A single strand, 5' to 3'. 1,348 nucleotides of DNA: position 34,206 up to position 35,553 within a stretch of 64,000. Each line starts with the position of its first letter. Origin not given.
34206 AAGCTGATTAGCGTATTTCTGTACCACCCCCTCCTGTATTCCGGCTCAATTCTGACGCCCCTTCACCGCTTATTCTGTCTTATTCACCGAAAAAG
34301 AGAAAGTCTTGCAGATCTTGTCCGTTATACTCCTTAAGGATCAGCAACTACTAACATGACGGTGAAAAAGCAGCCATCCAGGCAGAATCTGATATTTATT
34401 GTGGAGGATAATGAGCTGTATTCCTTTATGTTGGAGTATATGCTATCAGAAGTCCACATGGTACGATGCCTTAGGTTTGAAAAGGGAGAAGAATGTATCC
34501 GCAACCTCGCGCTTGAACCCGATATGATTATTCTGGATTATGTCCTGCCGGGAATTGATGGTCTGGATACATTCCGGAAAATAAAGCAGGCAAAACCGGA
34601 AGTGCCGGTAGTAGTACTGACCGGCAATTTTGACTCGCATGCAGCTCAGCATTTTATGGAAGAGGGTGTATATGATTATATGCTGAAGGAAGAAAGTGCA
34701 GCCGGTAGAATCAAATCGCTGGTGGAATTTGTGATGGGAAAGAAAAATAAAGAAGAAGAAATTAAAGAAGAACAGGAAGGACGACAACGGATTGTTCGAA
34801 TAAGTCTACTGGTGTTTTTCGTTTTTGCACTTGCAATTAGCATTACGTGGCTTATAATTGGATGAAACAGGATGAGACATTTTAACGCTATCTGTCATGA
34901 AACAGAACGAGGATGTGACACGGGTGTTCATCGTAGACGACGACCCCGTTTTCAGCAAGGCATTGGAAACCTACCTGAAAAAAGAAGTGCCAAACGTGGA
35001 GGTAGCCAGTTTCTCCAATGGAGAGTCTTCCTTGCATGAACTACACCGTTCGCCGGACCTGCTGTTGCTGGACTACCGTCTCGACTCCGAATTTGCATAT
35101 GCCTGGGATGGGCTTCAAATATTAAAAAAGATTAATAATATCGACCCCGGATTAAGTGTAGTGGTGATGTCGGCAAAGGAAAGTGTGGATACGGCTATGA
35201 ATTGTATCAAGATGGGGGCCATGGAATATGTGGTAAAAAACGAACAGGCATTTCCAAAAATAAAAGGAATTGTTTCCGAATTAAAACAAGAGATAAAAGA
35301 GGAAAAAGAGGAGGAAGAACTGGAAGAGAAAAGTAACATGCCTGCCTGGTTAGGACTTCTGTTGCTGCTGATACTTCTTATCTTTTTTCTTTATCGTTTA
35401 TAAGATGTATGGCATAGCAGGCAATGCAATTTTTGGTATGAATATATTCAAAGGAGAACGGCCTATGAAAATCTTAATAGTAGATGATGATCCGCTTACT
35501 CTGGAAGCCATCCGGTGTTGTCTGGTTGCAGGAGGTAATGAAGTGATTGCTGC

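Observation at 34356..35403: Two adjacent receiver-domain proteins that are C-terminally tail-anchored in the membrane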

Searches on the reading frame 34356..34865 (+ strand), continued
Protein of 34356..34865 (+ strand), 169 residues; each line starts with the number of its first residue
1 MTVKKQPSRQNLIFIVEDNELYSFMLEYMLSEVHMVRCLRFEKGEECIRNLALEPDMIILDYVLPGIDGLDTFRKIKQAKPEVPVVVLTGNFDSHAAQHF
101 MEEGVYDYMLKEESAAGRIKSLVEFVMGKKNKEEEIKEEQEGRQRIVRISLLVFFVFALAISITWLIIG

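Call 89: find_encoding_contigs(protein=P0274, flank=6000, max_places=1)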
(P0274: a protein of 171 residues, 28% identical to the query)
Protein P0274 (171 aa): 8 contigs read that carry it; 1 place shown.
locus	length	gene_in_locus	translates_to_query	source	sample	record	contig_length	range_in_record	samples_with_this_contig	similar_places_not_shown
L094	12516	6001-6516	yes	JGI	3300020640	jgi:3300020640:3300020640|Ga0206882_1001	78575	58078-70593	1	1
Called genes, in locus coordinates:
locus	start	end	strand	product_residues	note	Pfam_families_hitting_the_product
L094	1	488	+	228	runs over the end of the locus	PF00072:Response_reg, PF04397:LytTR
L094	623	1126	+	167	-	PF00072:Response_reg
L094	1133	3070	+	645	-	PF00989:PAS (weak), PF13426:PAS_9, PF00989:PAS, PF08448:PAS_4, PF13188:PAS_8 (weak), PF13426:PAS_9, PF00512:HisKA, PF02518:HATPase_c, +1 more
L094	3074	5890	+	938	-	PF00072:Response_reg, PF08447:PAS_3, PF08448:PAS_4, PF13426:PAS_9, PF08447:PAS_3, PF00512:HisKA, PF02518:HATPase_c, PF00072:Response_reg, +2 more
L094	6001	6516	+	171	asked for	PF00072:Response_reg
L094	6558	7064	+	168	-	PF00072:Response_reg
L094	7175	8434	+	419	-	PF00582:Usp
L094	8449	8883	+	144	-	PF00072:Response_reg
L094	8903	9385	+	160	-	PF00072:Response_reg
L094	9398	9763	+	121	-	PF00072:Response_reg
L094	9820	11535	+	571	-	PF05231:MASE1, PF00512:HisKA, PF02518:HATPase_c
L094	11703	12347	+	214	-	-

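Call 90: find_encoding_contigs(protein=P0254, flank=6000, max_places=1)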
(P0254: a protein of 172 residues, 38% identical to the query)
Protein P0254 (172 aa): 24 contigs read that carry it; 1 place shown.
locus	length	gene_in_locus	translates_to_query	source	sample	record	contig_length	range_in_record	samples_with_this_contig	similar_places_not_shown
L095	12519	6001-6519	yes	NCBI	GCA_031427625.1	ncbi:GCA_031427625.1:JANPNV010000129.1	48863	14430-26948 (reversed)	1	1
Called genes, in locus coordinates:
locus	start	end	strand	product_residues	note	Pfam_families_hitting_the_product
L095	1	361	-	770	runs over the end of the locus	PF13620:CarboxypepD_reg, PF13715:CarbopepD_reg_2, PF07715:Plug, PF00593:TonB_dep_Rec_b-barrel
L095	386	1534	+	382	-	PF14520:HHH_5, PF00633:HHH (faint), PF02481:DNA_processg_A, PF17782:WHD_DprA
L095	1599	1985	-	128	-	PF02201:SWIB, PF26291:SWIB_eIF2D (faint)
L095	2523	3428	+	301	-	PF00512:HisKA (weak), PF02518:HATPase_c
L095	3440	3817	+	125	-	PF00072:Response_reg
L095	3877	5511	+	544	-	PF00072:Response_reg, PF00512:HisKA, PF02518:HATPase_c, PF00072:Response_reg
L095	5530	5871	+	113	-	-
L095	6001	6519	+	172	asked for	PF00072:Response_reg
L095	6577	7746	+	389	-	PF00155:Aminotran_1_2, PF00266:Aminotran_5, PF01053:Cys_Met_Meta_PP (weak), PF01041:DegT_DnrJ_EryC1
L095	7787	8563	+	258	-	PF00795:CN_hydrolase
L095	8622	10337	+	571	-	PF04371:PAD_porph, PF18962:Por_Secre_tail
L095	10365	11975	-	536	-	PF13205:Big_5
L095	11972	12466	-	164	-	PF13185:GAF_2, PF01590:GAF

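Call 91: find_encoding_contigs(protein=P0211, flank=6000, max_places=1)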
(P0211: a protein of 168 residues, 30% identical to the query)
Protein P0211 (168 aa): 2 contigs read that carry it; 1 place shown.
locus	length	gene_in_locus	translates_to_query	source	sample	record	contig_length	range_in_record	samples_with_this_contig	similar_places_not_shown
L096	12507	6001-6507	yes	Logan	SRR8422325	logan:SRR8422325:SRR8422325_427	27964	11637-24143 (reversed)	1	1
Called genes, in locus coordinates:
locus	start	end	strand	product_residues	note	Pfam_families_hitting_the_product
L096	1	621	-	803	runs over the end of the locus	PF00072:Response_reg, PF00989:PAS (faint), PF08447:PAS_3, PF08448:PAS_4 (faint), PF13426:PAS_9, PF00512:HisKA, PF02518:HATPase_c, PF00072:Response_reg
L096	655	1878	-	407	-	PF00512:HisKA, PF02518:HATPase_c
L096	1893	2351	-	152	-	PF00072:Response_reg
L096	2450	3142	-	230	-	PF00072:Response_reg, PF04397:LytTR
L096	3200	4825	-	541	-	PF00672:HAMP, PF00512:HisKA, PF14501:HATPase_c_5 (faint), PF02518:HATPase_c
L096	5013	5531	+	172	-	PF00072:Response_reg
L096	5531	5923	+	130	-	PF00072:Response_reg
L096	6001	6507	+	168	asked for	PF00072:Response_reg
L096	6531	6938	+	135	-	PF00072:Response_reg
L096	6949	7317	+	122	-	PF00072:Response_reg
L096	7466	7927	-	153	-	-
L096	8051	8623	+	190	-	PF13580:SIS_2, PF01380:SIS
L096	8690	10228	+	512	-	PF13541:ChlI, PF00493:MCM (weak), PF05496:RuvB_N (faint), PF01078:Mg_chelatase, PF07728:AAA_5, PF13335:Mg_chelatase_C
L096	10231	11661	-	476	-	PF13568:OMP_b-brl_2 (weak)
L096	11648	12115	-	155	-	PF04542:Sigma70_r2, PF08281:Sigma70_r4_2, PF04545:Sigma70_r4 (weak)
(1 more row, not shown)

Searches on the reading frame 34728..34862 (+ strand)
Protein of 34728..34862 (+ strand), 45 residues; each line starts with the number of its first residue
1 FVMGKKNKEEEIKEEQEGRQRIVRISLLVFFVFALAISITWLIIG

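Call 70: search_protein_families(library=ncbifam, proteins=[window:34728-34862:+], max_evalue=10)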
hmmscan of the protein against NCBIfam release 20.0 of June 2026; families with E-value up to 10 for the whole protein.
seq(45 aa): 1 family
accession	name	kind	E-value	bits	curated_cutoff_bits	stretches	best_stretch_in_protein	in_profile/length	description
NF002568.0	PRK02201.1-3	equivalog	0.099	11.2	570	1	7-45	535-574/607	membrane protein insertase YidC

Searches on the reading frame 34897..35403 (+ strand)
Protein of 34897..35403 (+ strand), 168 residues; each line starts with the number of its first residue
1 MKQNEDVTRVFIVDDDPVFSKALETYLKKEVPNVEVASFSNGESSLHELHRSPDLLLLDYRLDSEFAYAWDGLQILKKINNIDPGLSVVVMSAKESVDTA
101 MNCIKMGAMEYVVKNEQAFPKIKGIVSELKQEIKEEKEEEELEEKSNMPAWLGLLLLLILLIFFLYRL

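Call 3: search_protein_families(library=pfam, proteins=[window:34897-35403:+], max_evalue=0.01)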
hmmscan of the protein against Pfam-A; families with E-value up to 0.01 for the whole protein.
window:34897-35403:+ (168 aa): 1 family
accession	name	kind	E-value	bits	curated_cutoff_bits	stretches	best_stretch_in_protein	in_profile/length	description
PF00072.30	Response_reg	-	3.5e-20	72.7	30.2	1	10-116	1-101/111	Response regulator receiver domain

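Call 4: search_protein_families(library=ncbifam, proteins=[window:34897-35403:+], max_evalue=0.01)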
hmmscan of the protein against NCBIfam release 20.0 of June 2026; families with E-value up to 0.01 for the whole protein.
window:34897-35403:+ (168 aa): 70 families (the best 25 are shown)
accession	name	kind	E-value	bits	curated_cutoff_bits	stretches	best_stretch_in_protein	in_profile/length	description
TIGR01818.1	ntrC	equivalog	7.8e-16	57.9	558.6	1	10-146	1-127/463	nitrogen regulation protein NR(I)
NF041946.1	LuxO_transreg_Vib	equivalog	1.9e-13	50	800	1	23-145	12-128/463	quorum-sensing sigma-54 dependent transcriptional regulator LuxO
NF008469.0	PRK11361.1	equivalog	3.7e-13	49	714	1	7-115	4-106/461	acetoacetate metabolism transcriptional regulator AtoC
NF051870.1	NAssimRespRegNtrX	equivalog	3.8e-13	49.1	600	1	9-148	3-137/452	nitrogen assimilation response regulator NtrX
NF008176.1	PRK10923.1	equivalog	1e-12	47.4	620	1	9-116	5-106/469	nitrogen regulation protein NR(I)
NF007689.0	PRK10365.1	equivalog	1e-11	44.3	760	1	7-116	5-108/441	sigma-54-dependent response regulator transcription factor ZraR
NF001965.0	PRK00742.1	subfamily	1.4e-11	44.2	293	1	8-141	4-135/357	chemotaxis-specific protein-glutamate methyltransferase CheB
NF007969.0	PRK10693.1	equivalog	3.2e-11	42.8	329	1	7-128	7-122/337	two-component system response regulator RssB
NF045505.1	RR_RssB_Pseudo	equivalog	7e-11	41.8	700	1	8-117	6-109/394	two-component system response regulator RssB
NF007935.0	PRK10651.1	equivalog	8.9e-11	41.4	250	1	3-115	2-110/216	two-component system response regulator NarL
NF011695.0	PRK15115.1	equivalog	1.8e-10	40.2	763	1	7-133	6-126/445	two-component system response regulator GlrR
NF040689.1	MtrAB_MtrA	equivalog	6.7e-10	38.7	300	1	10-138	1-122/219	MtrAB system response regulator MtrA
TIGR02915.1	PEP_resp_reg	equivalog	1.1e-09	37.6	502.6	1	11-145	2-132/445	PEP-CTERM-box response regulator transcription factor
NF051850.1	RespRegRprY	equivalog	1.4e-09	37.7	370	1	5-115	2-106/234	response regulator transcription factor RprY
NF040534.1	resp_reg_YycF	equivalog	3.1e-09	36.5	340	1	9-145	2-131/231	response regulator YycF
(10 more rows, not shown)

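Call 8: find_homologous_proteins(query=window:34897-35400:+)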
Query window:34897-35400:+ (168 aa): 12 proteins with E <= 0.001 among 276 candidates.
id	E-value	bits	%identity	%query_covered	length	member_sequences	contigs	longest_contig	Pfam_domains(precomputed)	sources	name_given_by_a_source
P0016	2.3e-102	357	100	100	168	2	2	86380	PF00072.31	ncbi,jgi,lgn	jgi:two-component system response regulator AtoC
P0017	5.0e-61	223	64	89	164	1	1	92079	PF00072.31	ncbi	ncbi:MAG: response regulator [Bacteroidia bacterium]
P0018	8.3e-58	212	64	80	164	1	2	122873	PF00072.31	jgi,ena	jgi:DNA-binding NtrC family response regulator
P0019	1.9e-55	205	60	87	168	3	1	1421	PF00072.31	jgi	jgi:DNA-binding NtrC family response regulator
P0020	2.0e-54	201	52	99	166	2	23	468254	PF00072.31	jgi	jgi:two-component system OmpR family response regulator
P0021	6.4e-52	193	59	83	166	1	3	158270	PF00072.31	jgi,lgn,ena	jgi:DNA-binding NtrC family response regulator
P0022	1.3e-51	192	58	80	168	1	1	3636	PF00072.31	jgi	jgi:DNA-binding NtrC family response regulator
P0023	5.8e-41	158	49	86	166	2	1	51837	PF00072.31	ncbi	ncbi:MAG: response regulator [Bacteroidota bacterium]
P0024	6.2e-20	89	41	71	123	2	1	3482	PF00072.31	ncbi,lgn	-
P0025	6.5e-20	89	43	71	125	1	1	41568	PF00072.31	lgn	-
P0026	1.7e-19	88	40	71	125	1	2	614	PF00072.31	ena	-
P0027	1.0e-16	79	40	65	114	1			PF00072.31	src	-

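Call 66: predict_structure(alignment_id=A5)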
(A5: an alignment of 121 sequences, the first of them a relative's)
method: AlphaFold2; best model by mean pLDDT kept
length: 168 residues; sequences in the alignment: 121
mean_pLDDT: 89.2   pTM: 0.77
mean pLDDT of the five models: 89.2, 88.2, 87.8, 87.7, 87.0
residues with pLDDT >= 90: 128; 70-90: 23; 50-70: 14; < 50: 3
segments of 3 or more residues with pLDDT < 50: 1-3
pLDDT, mean of each block of 10 residues (from residue 1): 69 96 97 95 95 96 78 94 96 92 95 95 95 81 61 90 93
secondary structure, 60 per line:
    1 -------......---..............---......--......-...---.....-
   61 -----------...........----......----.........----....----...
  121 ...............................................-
elements in order: E8-13 H17-30 E34-39 H42-47 E55-59 H72-82 E87-92 H97-105 E110-113 H118-167

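Call 68: search_solved_structures(query=A5, max_evalue=1e-10)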
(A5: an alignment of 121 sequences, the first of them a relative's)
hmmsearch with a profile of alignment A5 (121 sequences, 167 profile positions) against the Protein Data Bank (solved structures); distinct sequences matched with E-value up to 1e-10: 78 (the best 60 are shown).
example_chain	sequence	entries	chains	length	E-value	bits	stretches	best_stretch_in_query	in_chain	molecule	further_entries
1zy2_A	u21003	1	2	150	3.6e-22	81.7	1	8-141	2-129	transcriptional regulator NtrC1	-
4l4u_A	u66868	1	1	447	1.3e-21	79.9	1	6-139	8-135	Transcriptional regulator (NtrC family)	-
1ny5_A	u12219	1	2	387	8.1e-21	77.3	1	8-139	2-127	transcriptional regulator (NtrC family)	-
1dc7_A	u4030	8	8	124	1.4e-19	73.2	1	8-125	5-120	NITROGEN REGULATION PROTEIN | NITROGEN REGULATION PROTEIN NR(I) | NTRC RECEIVER DOMAIN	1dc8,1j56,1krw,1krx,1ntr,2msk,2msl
9xzo_A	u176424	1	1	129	1.2e-17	67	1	8-124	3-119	De novo protein M1X0B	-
5ep0_A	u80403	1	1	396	3.2e-16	62.3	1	5-142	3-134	Putative repressor protein luxO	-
1mvo_A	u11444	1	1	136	8.7e-16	60.9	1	6-129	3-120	PhoP response regulator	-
3eq2_A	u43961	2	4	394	9.6e-16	60.8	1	6-142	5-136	Probable two-component response regulator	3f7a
6oap_A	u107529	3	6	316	5.7e-15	58.3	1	8-148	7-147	Dual sensor histidine kinase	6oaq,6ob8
4d6x_A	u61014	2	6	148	6e-15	58.2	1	8-113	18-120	BACTERIAL REGULATORY, FIS FAMILY PROTEIN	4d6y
1l5y_A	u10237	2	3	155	1.1e-14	57.3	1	7-117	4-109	C4-DICARBOXYLATE TRANSPORT TRANSCRIPTIONAL REGULATORY PROTEIN DCTD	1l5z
1qkk_A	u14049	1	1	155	1.3e-14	57.1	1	7-116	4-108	C4-DICARBOXYLATE TRANSPORT TRANSCRIPTIONAL REGULATORY PROTEIN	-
2qr3_A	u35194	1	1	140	1.4e-14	57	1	8-136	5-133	Two-component system response regulator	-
4iga_A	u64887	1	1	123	1.8e-14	56.6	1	7-113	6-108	Chemotaxis protein CheY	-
1tmy_A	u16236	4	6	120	2.7e-14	56.1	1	7-113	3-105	CHEY PROTEIN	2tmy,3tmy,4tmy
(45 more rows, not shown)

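Call 69: fold_search(model_id=the predicted structure, library=pdb)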
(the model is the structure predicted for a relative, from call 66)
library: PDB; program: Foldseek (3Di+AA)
matches with E <= 10: 1870; with E <= 0.001: 566
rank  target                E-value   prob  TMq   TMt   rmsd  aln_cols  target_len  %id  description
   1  4l4u                  4.6e-10  1.00  0.68  0.32   3.8       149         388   26  Crystal structure of construct containing A. aeolicus NtrC1 receiver, central and DNA binding domains (released 2013-08-28)
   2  3cfy                  1.5e-09  1.00  0.67  0.85   2.0       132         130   28  Crystal structure of signal receiver domain of putative Luxo repressor protein from Vibrio parahaemolyticus (released 2008-03-18)
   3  8fk2_A                1.9e-09  1.00  0.64  0.87   2.0       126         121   24  The N-terminal VicR from Streptococcus mutans (released 2023-10-25)
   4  6ont                  2.1e-09  1.00  0.64  0.87   2.0       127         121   20  Structure of the Francisella response regulator 1452 receiver domain (released 2020-03-25)
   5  4d6y_A                2.1e-09  1.00  0.63  0.85   2.3       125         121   27  Crystal structure of the receiver domain of NtrX from Brucella abortus in complex with beryllofluoride and magnesium (released 2015-07-08)
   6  9of3_A                2.9e-09  1.00  0.65  0.89   2.0       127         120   24  Structure of the Acinetobacter baumannii Response Regulator PmrA Receiver Domain D10N mutation (released 2025-11-26)
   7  1nxp                  3.8e-09  1.00  0.63  0.87   2.5       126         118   25  MicArec pH4.5 (released 2004-02-17)
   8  7w9h_A                4.6e-09  1.00  0.63  0.87   1.7       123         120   28  Crystal structure of the receiver domain of the transcription regulator FleR from Pseudomonas aeruginosa (released 2022-12-14)
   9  3crn_B                4.6e-09  1.00  0.62  0.81   2.5       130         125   23  Crystal structure of response regulator receiver domain protein (CheY-like) from Methanospirillum hungatei JF-1 (released 2008-04-22)
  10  2a9o                  4.9e-09  1.00  0.64  0.90   1.7       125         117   26  Crystal structures of an activated YycF homologue, the essential response regulator from S.pneumoniae in complex with Be (released 2006-09-26)
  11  1zy2_A                5.2e-09  1.00  0.65  0.77   2.8       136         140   29  Crystal structure of the phosphorylated receiver domain of the transcription regulator NtrC1 from Aquifex aeolicus (released 2005-08-16)
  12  4d6x_C                5.5e-09  1.00  0.64  0.89   2.0       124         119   26  Crystal structure of the receiver domain of NtrX from Brucella abortus (released 2015-07-08)
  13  9of4_C                5.9e-09  1.00  0.66  0.89   1.5       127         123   25  Structure of the Acinetobacter baumannii Response Regulator PmrA Receiver Domain M12I Mutation (released 2025-11-26)
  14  7m0s_B                6.7e-09  1.00  0.64  0.85   2.5       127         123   24  N-terminal domain of PmrA from Acinetobacter baumannii (released 2021-11-03)
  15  6ifh                  7.1e-09  1.00  0.57  0.79   3.4       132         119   26  Unphosphorylated Spo0F from Paenisporosarcina sp. TG-14 (released 2019-01-16)
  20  1zy2_B                1.1e-08  1.00  0.65  0.86   2.4       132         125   28  Crystal structure of the phosphorylated receiver domain of the transcription regulator NtrC1 from Aquifex aeolicus (released 2005-08-16)
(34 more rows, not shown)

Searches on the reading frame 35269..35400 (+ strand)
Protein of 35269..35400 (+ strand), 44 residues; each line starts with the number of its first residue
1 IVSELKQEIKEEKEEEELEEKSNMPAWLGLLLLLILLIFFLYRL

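Call 70: search_protein_families(library=ncbifam, proteins=[window:35269-35400:+], max_evalue=10)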
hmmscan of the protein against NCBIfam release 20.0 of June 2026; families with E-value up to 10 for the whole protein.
seq(44 aa): 1 family
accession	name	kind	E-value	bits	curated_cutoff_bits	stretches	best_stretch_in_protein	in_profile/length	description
TIGR01167.1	LPXTG_anchor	domain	0.0043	17.7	15.9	1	19-42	7-30/34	LPXTG cell wall anchor domain-containing protein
